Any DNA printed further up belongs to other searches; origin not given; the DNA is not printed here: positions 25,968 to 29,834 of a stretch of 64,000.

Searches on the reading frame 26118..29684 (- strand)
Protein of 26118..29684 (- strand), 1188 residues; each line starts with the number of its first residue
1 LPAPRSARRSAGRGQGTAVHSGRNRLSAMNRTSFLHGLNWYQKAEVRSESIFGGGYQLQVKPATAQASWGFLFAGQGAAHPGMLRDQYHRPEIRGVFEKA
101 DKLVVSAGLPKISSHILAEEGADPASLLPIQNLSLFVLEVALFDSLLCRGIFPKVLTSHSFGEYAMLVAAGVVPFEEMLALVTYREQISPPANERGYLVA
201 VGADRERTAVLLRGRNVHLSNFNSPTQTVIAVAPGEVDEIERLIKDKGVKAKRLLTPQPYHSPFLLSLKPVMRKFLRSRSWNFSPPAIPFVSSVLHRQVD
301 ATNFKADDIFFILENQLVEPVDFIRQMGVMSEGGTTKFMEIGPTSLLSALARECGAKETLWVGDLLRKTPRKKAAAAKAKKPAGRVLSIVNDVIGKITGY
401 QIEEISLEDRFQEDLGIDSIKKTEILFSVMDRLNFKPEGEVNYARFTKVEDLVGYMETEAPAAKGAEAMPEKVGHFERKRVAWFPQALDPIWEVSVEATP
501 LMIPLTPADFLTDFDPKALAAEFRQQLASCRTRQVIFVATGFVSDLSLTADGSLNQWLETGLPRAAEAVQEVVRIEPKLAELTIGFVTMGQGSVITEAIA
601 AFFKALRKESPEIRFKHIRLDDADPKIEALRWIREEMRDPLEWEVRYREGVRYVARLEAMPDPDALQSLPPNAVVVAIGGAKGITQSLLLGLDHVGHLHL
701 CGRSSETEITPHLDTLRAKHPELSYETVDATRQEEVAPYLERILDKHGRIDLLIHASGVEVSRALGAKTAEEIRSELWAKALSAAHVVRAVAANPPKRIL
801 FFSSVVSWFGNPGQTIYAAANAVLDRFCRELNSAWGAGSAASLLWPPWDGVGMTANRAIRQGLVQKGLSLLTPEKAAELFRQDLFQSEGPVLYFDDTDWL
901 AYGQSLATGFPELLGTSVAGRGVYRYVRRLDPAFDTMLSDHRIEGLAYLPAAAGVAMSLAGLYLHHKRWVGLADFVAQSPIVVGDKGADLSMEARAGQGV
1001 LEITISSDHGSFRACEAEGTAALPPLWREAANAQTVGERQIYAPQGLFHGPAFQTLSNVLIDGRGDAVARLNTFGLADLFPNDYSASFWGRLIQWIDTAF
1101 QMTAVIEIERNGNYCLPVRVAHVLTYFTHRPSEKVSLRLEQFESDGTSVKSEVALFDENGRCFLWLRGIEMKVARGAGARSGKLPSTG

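Call 12: search_protein_families(library=pfam, proteins=[window:26118-29684:-], max_evalue=0.001)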
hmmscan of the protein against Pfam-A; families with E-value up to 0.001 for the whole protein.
window:26118-29684:- (1188 aa): 7 families
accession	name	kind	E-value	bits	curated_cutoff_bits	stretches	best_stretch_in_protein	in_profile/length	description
PF00698.26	Acyl_transf_1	-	1.1e-24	88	32.7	1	71-356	2-280/319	Acyl transferase domain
PF08659.16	KR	-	5.6e-22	79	22.6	1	674-849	2-179/180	KR domain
PF00106.31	adh_short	-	4.7e-13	49.5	26.6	1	674-834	2-166/195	short chain dehydrogenase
PF13561.12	adh_short_C2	-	9.3e-08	32.4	27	1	712-836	35-162/236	Enoyl-(Acyl carrier protein) reductase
PF21089.3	PKS_DH_N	-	1.7e-07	31.5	27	1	913-1007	3-102/103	Polyketide synthase dehydratase domain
PF14765.12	PS-DH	-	2.9e-07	30.6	23.7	1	1043-1176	27-161/166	Polyketide synthase dehydratase N-terminal domain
PF00550.31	PP-binding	-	0.00033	21.3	20.8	1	392-455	5-66/67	Phosphopantetheine attachment site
